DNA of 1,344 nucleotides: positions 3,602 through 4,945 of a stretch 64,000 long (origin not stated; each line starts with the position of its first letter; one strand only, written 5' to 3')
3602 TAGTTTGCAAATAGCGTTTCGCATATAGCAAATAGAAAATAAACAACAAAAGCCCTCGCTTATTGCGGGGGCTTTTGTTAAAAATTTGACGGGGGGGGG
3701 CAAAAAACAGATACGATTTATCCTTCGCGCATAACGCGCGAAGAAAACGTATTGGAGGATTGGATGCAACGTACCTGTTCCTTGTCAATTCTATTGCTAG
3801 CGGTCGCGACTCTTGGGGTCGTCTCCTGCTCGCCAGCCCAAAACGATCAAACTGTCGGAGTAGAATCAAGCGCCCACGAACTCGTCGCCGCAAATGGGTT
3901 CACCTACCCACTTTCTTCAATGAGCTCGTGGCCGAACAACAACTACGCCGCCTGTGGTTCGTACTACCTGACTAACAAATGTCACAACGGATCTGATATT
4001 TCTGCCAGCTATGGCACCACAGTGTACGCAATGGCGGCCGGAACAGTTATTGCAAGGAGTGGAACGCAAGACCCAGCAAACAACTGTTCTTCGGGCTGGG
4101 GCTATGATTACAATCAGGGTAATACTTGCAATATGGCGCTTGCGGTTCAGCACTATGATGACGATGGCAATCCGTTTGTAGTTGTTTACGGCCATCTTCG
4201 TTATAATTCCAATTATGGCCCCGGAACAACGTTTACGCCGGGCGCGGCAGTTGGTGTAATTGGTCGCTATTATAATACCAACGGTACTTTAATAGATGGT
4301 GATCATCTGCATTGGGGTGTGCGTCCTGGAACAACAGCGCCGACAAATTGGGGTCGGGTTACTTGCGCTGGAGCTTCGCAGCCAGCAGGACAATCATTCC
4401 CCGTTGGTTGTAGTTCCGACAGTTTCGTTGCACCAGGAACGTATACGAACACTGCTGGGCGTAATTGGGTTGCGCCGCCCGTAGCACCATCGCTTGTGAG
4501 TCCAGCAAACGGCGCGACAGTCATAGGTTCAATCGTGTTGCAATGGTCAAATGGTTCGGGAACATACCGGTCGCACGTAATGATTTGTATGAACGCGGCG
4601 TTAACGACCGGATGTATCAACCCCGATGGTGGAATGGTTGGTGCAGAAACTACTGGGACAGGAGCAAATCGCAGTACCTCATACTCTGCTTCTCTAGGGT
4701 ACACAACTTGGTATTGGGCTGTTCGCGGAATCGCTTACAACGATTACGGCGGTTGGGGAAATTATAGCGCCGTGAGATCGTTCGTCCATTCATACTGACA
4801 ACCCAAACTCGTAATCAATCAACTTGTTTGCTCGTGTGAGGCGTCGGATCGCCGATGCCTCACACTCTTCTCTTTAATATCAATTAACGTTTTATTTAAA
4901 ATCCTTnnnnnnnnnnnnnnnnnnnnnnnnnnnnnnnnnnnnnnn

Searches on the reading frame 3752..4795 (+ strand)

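Call 11: search_protein_families(library=pfam, proteins=[window:3752-4795:+], max_evalue=0.01)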
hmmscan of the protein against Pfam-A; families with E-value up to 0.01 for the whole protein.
window:3752-4795:+ (348 aa): 1 family
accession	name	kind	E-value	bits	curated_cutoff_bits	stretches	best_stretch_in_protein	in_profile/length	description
PF01551.29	Peptidase_M23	-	6.8e-09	36.2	28.7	1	77-194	2-91/96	Peptidase family M23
